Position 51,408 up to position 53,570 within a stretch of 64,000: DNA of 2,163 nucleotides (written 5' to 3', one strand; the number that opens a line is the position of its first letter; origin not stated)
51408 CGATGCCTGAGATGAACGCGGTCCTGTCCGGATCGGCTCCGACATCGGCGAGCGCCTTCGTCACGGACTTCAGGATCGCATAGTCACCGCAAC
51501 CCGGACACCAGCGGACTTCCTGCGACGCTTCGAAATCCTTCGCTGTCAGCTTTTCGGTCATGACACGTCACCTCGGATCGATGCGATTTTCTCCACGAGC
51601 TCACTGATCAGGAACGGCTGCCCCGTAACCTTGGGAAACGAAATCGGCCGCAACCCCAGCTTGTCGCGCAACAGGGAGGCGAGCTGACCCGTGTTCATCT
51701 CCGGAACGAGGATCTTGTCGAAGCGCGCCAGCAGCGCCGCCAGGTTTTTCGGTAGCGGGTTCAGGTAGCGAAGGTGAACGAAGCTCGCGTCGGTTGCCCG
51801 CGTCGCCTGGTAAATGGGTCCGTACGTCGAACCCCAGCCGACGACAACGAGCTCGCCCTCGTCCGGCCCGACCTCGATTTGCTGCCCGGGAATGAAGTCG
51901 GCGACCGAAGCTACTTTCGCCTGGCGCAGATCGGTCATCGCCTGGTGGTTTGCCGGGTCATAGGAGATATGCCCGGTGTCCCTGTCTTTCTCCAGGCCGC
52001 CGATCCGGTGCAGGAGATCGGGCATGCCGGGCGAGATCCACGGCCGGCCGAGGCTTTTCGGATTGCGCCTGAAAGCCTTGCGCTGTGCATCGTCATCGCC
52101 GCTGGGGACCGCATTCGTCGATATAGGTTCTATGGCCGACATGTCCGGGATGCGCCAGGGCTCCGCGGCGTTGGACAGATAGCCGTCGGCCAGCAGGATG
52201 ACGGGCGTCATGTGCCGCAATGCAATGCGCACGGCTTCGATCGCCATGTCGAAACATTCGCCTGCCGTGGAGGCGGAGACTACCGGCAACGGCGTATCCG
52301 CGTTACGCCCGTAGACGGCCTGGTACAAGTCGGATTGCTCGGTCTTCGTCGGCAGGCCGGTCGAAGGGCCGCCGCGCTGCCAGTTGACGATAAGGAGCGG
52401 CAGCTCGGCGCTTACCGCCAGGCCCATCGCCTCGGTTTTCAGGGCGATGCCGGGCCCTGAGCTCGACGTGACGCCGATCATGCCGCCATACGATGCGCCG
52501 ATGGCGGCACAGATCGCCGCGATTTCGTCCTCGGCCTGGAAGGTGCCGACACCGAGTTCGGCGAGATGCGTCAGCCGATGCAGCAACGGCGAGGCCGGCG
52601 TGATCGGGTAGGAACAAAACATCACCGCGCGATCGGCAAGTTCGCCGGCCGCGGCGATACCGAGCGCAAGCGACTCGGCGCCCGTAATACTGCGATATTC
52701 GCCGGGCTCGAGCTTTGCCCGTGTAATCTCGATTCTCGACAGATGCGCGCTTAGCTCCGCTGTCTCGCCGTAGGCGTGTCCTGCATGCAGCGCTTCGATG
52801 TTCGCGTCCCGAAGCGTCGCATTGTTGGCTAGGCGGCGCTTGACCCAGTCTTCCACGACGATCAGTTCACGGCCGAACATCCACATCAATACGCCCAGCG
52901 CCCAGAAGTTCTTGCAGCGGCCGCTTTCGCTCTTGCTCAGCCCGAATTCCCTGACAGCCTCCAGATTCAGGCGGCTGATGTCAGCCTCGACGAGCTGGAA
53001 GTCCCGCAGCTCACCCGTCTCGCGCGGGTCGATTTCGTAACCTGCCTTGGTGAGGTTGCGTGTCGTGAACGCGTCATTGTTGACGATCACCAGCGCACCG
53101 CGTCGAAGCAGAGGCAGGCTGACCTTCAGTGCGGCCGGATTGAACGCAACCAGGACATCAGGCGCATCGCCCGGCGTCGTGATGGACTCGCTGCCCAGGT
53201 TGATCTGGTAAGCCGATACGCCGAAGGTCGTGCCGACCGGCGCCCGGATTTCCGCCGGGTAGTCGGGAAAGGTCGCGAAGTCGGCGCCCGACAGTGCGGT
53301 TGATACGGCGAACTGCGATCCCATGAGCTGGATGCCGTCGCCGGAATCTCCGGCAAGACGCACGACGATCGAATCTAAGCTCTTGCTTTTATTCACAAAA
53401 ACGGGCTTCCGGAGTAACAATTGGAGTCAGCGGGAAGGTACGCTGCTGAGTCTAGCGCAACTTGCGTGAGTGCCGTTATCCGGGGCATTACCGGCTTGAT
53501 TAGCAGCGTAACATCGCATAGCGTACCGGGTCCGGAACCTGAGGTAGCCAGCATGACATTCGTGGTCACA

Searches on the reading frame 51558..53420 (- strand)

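Call 30: search_protein_families(library=ncbifam, proteins=[window:51558-53420:-], max_evalue=1e-10)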
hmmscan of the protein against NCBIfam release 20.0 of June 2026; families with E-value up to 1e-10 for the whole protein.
window:51558-53420:- (620 aa): 5 families
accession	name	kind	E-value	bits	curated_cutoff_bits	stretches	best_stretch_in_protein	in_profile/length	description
TIGR03710.1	OAFO_sf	subfamily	1.1e-170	568.9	482.75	1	18-612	2-561/561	2-oxoacid:acceptor oxidoreductase subunit alpha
NF006412.0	PRK08659.1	equivalog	6.2e-62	210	411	1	257-614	15-375/378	2-oxoacid:acceptor oxidoreductase subunit alpha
NF041170.1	Oxoac_fdxalpha_Archa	equivalog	1.2e-60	205.6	800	1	147-615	146-622/636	2-oxoacid:ferredoxin oxidoreductase subunit alpha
NF007206.0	PRK09627.1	equivalog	3.4e-50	171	579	1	265-613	21-373/375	2-oxoglutarate synthase subunit alpha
NF005507.0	PRK07119.1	subfamily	4.3e-37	127.7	399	1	248-442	10-200/352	3-methyl-2-oxobutanoate dehydrogenase subunit VorB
